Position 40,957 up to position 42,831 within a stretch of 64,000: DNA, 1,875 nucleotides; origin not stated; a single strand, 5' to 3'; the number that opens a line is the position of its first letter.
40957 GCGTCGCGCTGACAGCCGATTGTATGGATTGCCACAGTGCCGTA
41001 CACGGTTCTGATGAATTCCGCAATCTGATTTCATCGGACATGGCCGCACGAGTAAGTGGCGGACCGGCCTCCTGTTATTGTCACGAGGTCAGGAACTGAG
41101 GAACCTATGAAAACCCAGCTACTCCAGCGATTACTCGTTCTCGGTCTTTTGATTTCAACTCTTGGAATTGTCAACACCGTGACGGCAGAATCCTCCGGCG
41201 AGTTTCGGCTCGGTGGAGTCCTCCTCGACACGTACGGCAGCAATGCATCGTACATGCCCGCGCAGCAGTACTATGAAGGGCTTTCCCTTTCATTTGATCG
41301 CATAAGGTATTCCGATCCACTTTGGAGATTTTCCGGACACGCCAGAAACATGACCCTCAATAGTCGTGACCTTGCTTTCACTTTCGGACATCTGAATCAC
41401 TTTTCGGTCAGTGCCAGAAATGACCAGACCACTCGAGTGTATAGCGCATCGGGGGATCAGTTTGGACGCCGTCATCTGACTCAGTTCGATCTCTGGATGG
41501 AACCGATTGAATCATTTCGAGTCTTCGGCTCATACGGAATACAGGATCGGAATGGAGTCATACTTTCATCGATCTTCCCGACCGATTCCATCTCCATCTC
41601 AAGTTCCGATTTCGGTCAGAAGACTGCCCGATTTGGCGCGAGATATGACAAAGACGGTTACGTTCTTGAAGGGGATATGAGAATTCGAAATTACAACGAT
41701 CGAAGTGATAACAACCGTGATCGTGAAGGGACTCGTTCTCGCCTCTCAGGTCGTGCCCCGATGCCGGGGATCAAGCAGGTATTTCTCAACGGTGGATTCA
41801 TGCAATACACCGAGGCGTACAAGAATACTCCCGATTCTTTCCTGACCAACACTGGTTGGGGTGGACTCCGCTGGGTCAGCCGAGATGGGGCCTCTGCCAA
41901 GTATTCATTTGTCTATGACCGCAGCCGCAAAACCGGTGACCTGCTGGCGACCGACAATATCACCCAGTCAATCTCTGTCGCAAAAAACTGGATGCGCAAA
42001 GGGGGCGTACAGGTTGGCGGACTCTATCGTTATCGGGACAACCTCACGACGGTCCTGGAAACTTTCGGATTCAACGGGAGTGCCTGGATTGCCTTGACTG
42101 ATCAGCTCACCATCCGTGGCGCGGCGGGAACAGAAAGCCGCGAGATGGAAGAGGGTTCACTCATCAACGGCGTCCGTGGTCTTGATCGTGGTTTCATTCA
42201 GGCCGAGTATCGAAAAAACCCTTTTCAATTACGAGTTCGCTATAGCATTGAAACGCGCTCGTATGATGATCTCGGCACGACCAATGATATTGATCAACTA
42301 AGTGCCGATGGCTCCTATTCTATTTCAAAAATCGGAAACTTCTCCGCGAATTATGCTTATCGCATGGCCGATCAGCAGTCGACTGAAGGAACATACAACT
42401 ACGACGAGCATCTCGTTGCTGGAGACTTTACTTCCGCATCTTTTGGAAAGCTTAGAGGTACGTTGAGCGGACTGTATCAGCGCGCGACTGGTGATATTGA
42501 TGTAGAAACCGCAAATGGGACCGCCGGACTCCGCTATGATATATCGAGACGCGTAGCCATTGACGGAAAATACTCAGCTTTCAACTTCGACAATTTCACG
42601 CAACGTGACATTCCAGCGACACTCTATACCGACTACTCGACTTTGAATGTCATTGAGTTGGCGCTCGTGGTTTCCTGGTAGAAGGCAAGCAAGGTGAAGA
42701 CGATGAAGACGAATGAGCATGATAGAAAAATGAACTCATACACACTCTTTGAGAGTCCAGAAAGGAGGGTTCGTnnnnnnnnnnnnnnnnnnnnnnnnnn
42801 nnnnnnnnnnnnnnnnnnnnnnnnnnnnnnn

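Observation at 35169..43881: All tiers of an extracellular-electron-transfer style conduit sit in one 8.7-kb divergent locus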

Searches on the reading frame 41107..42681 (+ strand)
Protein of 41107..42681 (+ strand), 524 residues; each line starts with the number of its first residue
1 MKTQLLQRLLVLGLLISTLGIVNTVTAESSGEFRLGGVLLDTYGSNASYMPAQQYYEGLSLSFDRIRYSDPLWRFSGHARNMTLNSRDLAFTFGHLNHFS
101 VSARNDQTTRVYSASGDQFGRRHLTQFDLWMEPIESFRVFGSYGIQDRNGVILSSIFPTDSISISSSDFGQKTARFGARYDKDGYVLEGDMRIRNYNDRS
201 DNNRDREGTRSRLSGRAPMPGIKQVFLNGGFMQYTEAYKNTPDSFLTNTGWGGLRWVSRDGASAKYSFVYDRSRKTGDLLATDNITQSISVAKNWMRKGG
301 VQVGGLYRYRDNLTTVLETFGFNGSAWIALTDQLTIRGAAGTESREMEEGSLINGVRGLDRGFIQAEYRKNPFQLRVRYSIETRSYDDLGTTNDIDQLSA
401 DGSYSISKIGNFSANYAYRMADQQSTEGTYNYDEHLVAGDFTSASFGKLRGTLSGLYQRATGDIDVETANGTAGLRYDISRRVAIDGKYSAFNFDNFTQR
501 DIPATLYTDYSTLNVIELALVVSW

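Call 5: search_protein_families(library=pfam, proteins=[window:41107-42681:+], max_evalue=0.01)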
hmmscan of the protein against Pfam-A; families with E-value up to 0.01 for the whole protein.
window:41107-42681:+ (524 aa): 1 family
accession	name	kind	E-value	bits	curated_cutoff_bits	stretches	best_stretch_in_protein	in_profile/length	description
PF10082.15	BBP2_2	-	0.00016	21.1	23.7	0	308-437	244-370/378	Putative beta-barrel porin 2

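Call 6: search_protein_families(library=ncbifam, proteins=[window:41107-42681:+], max_evalue=0.01)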
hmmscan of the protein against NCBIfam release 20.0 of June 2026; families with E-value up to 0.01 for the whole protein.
window:41107-42681:+ (524 aa): 0 families

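Call 8: search_solved_structures(query=window:41107-42681:+, max_evalue=10)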
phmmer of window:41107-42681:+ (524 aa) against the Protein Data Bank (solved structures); distinct sequences matched with E-value up to 10: 1.
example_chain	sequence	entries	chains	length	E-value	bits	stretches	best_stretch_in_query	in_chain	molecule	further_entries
3gv1_A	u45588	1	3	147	1.7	10.6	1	293-336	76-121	Disulfide interchange protein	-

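Call 12: find_homologous_proteins(query=window:41107-42681:+, max_evalue=0.001)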
Query window:41107-42681:+ (524 aa): 9 proteins with E <= 0.001 among 8000 candidates.
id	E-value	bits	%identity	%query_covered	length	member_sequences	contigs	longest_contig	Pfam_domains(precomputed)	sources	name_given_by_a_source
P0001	0.0e+0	1143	97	100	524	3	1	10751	-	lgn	-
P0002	3.5e-206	704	60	98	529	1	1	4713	-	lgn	-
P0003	8.5e-84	300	33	99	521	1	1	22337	-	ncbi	-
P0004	1.1e-77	280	31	89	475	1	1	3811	-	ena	-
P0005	1.7e-76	276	31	99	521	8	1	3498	-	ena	-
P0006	7.7e-68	248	31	97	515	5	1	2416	-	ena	-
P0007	1.3e-66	244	32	99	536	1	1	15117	-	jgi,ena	-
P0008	1.6e-60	224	29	98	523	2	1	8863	-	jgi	jgi:hypothetical protein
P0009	4.1e-59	219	29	98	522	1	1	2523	-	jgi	jgi:hypothetical protein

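Call 13: find_encoding_contigs(protein=P0003, flank=10000, max_places=3)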
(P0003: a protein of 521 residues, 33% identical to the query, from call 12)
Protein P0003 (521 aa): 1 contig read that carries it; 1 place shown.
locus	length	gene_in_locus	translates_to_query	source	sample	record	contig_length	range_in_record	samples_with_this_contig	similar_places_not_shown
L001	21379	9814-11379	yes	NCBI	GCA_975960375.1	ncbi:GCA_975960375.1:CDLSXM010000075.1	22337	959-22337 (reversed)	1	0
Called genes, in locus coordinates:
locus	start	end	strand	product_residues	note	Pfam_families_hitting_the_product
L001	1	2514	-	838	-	?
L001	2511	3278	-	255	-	PF00005:ABC_tran, PF13304:AAA_21 (faint)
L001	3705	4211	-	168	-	PF00877:NLPC_P60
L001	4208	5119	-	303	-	PF01040:UbiA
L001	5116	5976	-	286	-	PF01148:CTP_transf_1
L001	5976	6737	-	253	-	PF01255:Prenyltransf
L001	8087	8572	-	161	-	-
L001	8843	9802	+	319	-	PF13435:Cytochrome_C554 (faint), PF14522:Cytochrome_C7 (faint), PF14537:Cytochrom_c3_2 (faint), PF22678:Cytochrom_c_NrfB-like (faint), PF09699:Paired_CXXCH_1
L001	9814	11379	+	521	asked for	-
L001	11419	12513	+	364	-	PF22113:Mtrc-MtrF_II-IV_dom (faint)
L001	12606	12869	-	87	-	-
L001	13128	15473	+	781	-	PF13229:Beta_helix, PF05048:NosD (weak), PF25788:Ig_Rha78A_N (faint)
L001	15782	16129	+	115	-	PF01740:STAS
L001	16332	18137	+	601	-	PF13582:Reprolysin_3 (faint), PF05572:Peptidase_M43 (weak), PF18911:PKD_4 (faint)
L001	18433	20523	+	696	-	PF13424:TPR_12 (faint), PF13432:TPR_16 (faint), PF14559:TPR_19 (faint), PF00515:TPR_1 (faint), PF07719:TPR_2 (faint), PF13176:TPR_7 (faint), PF13181:TPR_8 (faint), PF13428:TPR_14 (faint), +2 more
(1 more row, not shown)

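Call 14: find_encoding_contigs(protein=P0007, flank=10000, max_places=3)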
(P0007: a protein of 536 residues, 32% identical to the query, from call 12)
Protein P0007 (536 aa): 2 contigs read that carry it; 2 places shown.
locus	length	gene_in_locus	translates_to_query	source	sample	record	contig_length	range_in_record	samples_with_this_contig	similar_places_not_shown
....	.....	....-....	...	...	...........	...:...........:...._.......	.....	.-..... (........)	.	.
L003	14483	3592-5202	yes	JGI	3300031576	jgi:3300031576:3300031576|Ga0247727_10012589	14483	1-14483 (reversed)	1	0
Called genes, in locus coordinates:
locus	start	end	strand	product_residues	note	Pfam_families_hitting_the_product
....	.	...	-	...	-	?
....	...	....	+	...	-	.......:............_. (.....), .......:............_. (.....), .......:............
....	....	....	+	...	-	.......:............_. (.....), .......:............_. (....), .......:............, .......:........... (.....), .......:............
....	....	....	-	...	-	-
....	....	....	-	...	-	-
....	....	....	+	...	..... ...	-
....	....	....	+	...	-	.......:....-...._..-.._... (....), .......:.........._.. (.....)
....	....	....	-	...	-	-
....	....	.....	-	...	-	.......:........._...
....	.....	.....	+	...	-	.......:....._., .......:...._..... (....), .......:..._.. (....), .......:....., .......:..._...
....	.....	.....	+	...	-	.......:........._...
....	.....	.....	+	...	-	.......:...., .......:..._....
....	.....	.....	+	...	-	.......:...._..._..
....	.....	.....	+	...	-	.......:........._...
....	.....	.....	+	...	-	?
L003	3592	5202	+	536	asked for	-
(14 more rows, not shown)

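Call 15: find_encoding_contigs(protein=P0001, flank=10000, max_places=3)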
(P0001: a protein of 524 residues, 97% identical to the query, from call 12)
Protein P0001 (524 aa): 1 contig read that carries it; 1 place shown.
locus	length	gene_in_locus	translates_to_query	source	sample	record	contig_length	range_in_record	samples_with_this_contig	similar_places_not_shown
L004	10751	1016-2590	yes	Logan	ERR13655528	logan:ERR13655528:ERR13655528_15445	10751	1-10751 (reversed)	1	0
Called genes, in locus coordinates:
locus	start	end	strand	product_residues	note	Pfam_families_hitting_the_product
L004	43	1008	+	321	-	PF22113:Mtrc-MtrF_II-IV_dom (faint), PF22678:Cytochrom_c_NrfB-like (faint), PF02085:Cytochrom_CIII (faint), PF14522:Cytochrome_C7 (weak), PF14537:Cytochrom_c3_2 (faint), PF09699:Paired_CXXCH_1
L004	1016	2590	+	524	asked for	-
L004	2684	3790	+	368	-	PF14522:Cytochrome_C7 (faint), PF22113:Mtrc-MtrF_II-IV_dom (weak)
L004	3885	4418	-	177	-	-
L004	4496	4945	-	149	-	PF00383:dCMP_cyt_deam_1, PF14437:MafB19-deam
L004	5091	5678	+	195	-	PF13302:Acetyltransf_3, PF13420:Acetyltransf_4, PF00583:Acetyltransf_1, PF13508:Acetyltransf_7 (weak)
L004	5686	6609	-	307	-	PF13374:TPR_10 (faint), PF13424:TPR_12 (faint), PF07719:TPR_2 (faint), PF13181:TPR_8 (faint), PF13432:TPR_16 (faint)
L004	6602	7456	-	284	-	PF00215:OMPdecase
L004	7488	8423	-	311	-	PF01180:DHO_dh, PF01207:Dus (faint), PF03060:NMO (weak)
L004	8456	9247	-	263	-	PF00175:NAD_binding_1, PF10418:DHODB_Fe-S_bind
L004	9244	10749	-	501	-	?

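Call 17: find_related_loci(query=A1, collection=genome_contigs, flank=10000)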
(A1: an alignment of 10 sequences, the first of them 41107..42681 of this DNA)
Query A1 (524 aa) in genome_contigs; peptide patterns used: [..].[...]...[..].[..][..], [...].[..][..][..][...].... (x = any residue, [..] = any of these).
49 stretches matched a pattern; 18 encode a relative of the query (tblastn E <= 1e-3); 18 distinct loci.
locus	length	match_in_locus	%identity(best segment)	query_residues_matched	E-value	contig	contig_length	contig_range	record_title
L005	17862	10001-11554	32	1-520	3e-92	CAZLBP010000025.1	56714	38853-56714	MAG TPA_asm: uncultured Ignavibacteriales bacterium isolate SRP141376_co3_222 genome assembly, contig: NODE_1295_length_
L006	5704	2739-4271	33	10-522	9e-92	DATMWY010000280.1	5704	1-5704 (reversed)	MAG TPA_asm: Candidatus Deferrimicrobium sp. isolate SMAG_U13106 k141_145113, whole genome shotgun sequence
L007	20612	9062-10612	33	1-521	5e-86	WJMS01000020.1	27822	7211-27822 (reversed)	MAG: candidate division GN15 bacterium isolate Bin_052 k141_206914, whole genome shotgun sequence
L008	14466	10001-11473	33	30-521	3e-80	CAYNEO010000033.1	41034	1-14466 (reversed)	MAG TPA_asm: uncultured Ignavibacteriales bacterium isolate binchicken_co150_676 genome assembly, contig: NODE_1964_leng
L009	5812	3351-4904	30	6-523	3e-74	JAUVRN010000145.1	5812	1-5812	MAG: Candidatus Zixiibacteriota bacterium isolate CSMAG_715 CSMAG_715_k127_3976362_length_5812_cov_7.0000, whole genome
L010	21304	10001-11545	31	11-524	9e-72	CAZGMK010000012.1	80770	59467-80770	MAG TPA_asm: uncultured Ignavibacteriales bacterium isolate binchicken_co17_359 genome assembly, contig: NODE_957_length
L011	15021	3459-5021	29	1-521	2e-67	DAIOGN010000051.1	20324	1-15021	MAG TPA_asm: Candidatus Zixiibacteriota bacterium isolate CTOTU25983 NODE_651_length_20324_cov_4.921555, whole genome sh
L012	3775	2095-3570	28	27-520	2e-66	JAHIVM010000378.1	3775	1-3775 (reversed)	MAG: Candidatus Zixiibacteriota bacterium isolate MM_PC_MetaG.mb.8 MM_PC_MetaG.mb.8_k141_1284894, whole genome shotgun s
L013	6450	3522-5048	27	10-521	6e-64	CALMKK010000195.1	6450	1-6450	MAG TPA_asm: uncultured candidate division Zixibacteria bacterium isolate SRR6284162_bin.34_CONCOCT_v1.1_MAG genome asse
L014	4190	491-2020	28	6-521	7e-55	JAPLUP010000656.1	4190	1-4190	MAG: Candidatus Zixiibacteriota bacterium isolate LacPavin_0920_SED4_MAG_53_9 LacPavin_0920_SED4_scaffold_2817505, whole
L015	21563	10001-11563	26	1-520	3e-54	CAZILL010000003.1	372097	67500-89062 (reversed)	MAG TPA_asm: uncultured Ignavibacteriales bacterium isolate SRP302447_co3_184 genome assembly, contig: NODE_54_length_37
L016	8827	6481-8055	25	1-521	3e-50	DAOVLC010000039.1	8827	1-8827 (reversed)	MAG TPA_asm: Candidatus Zixiibacteriota bacterium isolate CSMAG_1435 CSMAG_1435_k141_2932519_length_8827_cov_15.0000, wh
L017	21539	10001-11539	27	1-521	3e-47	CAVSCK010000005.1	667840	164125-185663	MAG: uncultured bacterium isolate MFD05942.bin.1.428 genome assembly, contig: contig_930, whole genome shotgun sequence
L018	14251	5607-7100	26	25-524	2e-47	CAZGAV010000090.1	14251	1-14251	MAG TPA_asm: uncultured Ignavibacteriales bacterium isolate binchicken_co150_3 genome assembly, contig: NODE_9735_length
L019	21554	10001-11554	25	1-521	4e-47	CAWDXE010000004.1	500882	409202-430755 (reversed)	MAG: uncultured candidate division Zixibacteria bacterium isolate MFD05942.bin.2.290 genome assembly, contig: contig_318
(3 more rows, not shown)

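Call 22: predict_structure(alignment_id=A1)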
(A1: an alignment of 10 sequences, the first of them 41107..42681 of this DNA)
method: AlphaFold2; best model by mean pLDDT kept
length: 524 residues; sequences in the alignment: 10
mean_pLDDT: 82.5   pTM: 0.71
mean pLDDT of the five models: 82.5, 80.8, 79.9, 79.8, 78.3
residues with pLDDT >= 90: 259; 70-90: 164; 50-70: 53; < 50: 48
segments of 3 or more residues with pLDDT < 50: 1-4, 15-24, 113-117, 153-165, 499-507
pLDDT, mean of each block of 10 residues (from residue 1): 50 45 60 87 64 62 88 88 76 90 84 52 91 93 89 43 56 97 94 91 86 93 89 90 86 93 96 78 92 94 95 80 97 96 78 70 97 96 84 92 92 95 82 92 89 91 80 93 92 67 51 86 91
secondary structure, 60 per line:
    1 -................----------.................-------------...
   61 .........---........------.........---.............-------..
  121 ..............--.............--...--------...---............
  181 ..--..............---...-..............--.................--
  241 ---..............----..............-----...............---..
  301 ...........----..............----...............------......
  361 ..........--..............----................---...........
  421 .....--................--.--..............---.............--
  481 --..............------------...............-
elements in order: H2-17 E28-44 E58-69 E73-80 E87-95 E99-111 E119-134 E137-149 E152-154 E163-165 E169-182 E185-198 E206-219 E222-238 E244-257 E262-275 E281-295 E299-311 E316-329 E334-348 E355-370 E373-386 E391-406 E410-425 E428-443 E449-462 E466-478 E483-496 E509-523

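Call 28: fold_search(model_id=the predicted structure, library=pdb)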
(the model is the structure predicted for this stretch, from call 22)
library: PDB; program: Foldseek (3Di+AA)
matches with E <= 10: 853; with E <= 0.001: 284
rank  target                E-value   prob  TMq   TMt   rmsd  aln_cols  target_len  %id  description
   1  6r2q_B                5.5e-14  1.00  0.73  0.60   7.7       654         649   11  Structure of the Mtr complex (released 2020-04-22)
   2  9c4o                  3.9e-08  1.00  0.41  0.34  16.6       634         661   10  Cryo-EM structure of PqqU with ligand PQQ (released 2024-06-19)
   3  1kmo                  6.3e-08  1.00  0.44  0.36  15.4       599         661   10  Crystal structure of the Outer Membrane Transporter FecA (released 2002-03-06)
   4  9ex3_A                6.6e-08  1.00  0.49  0.40  14.7       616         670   11  Ferric-mycobactin receptor (FemA) in complex with dihydroaeruginoic acid (released 2025-02-26)
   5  8s34_A                7.6e-08  1.00  0.49  0.39  14.9       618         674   10  Ferric-mycobactin receptor (FemA) in complex with aeruginic acid (released 2025-02-26)
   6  2hdi_A                8.8e-08  1.00  0.50  0.44  11.2       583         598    9  Crystal structure of the Colicin I receptor Cir from E.coli in complex with receptor binding domain of Colicin Ia. (released 2007-05-08)
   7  5m9b                  1.3e-07  1.00  0.48  0.38  14.0       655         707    8  Crystal structure of the ferric enterobactin receptor (PfeA) from Pseudomonas aeruginosa (released 2018-02-21)
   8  8p97_A                1.3e-07  1.00  0.46  0.40  15.1       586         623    8  BtuB3G3 bound to cyanocobalamin with disordered EL8 (released 2023-08-16)
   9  5iv8_A                1.5e-07  1.00  0.47  0.45   8.9       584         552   12  The LPS Transporter LptDE from Klebsiella pneumoniae, core complex (released 2016-05-18)
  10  1nqg                  1.5e-07  1.00  0.45  0.41  13.3       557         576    9  OUTER MEMBRANE COBALAMIN TRANSPORTER (BTUB) FROM E. COLI, WITH BOUND CALCIUM (released 2003-04-29)
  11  5mzs                  2.0e-07  1.00  0.49  0.38  13.7       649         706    8  Crystal structure of the ferric enterobactin receptor (PfeA) mutant (R480A_Q482A) from Pseudomonas aeruginosa (released 2018-02-14)
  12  9fz5_A                2.7e-07  1.00  0.45  0.34   9.8       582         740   12  Cryo-EM structure of LptDE-YedD complex from Escherichia Coli (released 2025-04-09)
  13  1kmp                  3.1e-07  1.00  0.44  0.37  15.5       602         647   10  Crystal structure of the Outer Membrane Transporter FecA Complexed with Ferric Citrate (released 2002-03-06)
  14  3rgn                  3.3e-07  1.00  0.47  0.45   9.4       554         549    8  Crystal structure of spin-labeled BtuB W371R1 (released 2011-10-26)
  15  9i92_A                3.3e-07  1.00  0.46  0.45   8.9       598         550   11  Cryo-EM structure of Shigella flexneri LptDE bound by a Bicyclic peptide molecule (Compound 1) (released 2025-10-15)
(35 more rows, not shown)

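Call 45: search_solved_structures(query=A1, max_evalue=10, show_alignments=1)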
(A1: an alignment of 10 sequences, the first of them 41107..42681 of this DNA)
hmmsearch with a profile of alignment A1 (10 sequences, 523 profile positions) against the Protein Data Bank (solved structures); distinct sequences matched with E-value up to 10: 0.

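Call 47: search_solved_structures(query=A2, max_evalue=10, show_alignments=1)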
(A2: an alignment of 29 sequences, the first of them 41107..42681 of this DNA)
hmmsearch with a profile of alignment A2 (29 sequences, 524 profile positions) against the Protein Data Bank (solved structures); distinct sequences matched with E-value up to 10: 0.

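Call 48: search_protein_families(library=pfam, alignment_id=A2, max_evalue=1)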
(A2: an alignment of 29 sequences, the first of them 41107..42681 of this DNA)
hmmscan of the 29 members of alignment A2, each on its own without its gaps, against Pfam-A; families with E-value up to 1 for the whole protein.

A. member 1, window:41107-42681:+ (524 aa): 1 family
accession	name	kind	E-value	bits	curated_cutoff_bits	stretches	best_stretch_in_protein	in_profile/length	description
PF10082.15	BBP2_2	-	0.00016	21.1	23.7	1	308-437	244-370/378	Putative beta-barrel porin 2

B. families by the number of members that match (of 29 scanned): 10 families
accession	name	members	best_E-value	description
PF11854.14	MtrB_PioB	8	7.5e-05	Putative outer membrane beta-barrel porin, MtrB/PioB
PF10082.15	BBP2_2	1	0.00016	Putative beta-barrel porin 2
PF09094.16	AmyA-A_glucT_m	1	0.024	Alpha-amylase/4-alpha-glucanotransferase, middle domain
PF20230.4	DUF6588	1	0.048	Family of unknown function (DUF6588)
PF21955.1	CarG-like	1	0.054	Carbapenem resistance protein CarG-like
PF15970.11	HicB-like_2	1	0.068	HicB_like antitoxin of bacterial toxin-antitoxin system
PF15182.11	OTOS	1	0.12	Otospiralin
PF08327.17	AHSA1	1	0.22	Activator of Hsp90 ATPase homolog 1-like protein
PF13663.11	DUF4148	1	0.23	Domain of unknown function (DUF4148)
PF05094.17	LEF-9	1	0.26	Late expression factor 9 (LEF-9)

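Call 58: search_protein_representatives(alignment_id=A1)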
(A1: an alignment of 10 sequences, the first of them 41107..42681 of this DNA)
Query: 10 sequences, 523 profile positions. Proteins with E-value up to 0.001 (for the whole library): 158; up to 1e-10: 122; up to 1e-30: 83. The best 150 are listed.
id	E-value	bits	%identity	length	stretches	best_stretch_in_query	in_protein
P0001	1.3e-230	782.8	-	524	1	1-523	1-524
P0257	1.1e-188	644.6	-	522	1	8-521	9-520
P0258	2.7e-188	643.2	-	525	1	8-523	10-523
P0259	9.6e-184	628.2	-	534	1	8-523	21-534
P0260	4.9e-180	616.0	-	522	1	1-522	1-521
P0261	1.7e-176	604.3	-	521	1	1-523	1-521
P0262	1.2e-170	585.0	-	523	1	9-521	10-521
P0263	2.4e-167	574.1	-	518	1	10-520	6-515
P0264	7.9e-164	562.5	-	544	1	9-522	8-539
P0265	9.6e-155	532.5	-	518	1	8-523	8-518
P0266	1.2e-151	522.3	-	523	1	10-519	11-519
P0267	3.0e-151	521.0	-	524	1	8-522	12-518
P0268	8.4e-149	512.9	-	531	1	5-523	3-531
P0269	4.5e-142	490.7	-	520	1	8-523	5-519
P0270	1.7e-139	482.3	-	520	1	8-523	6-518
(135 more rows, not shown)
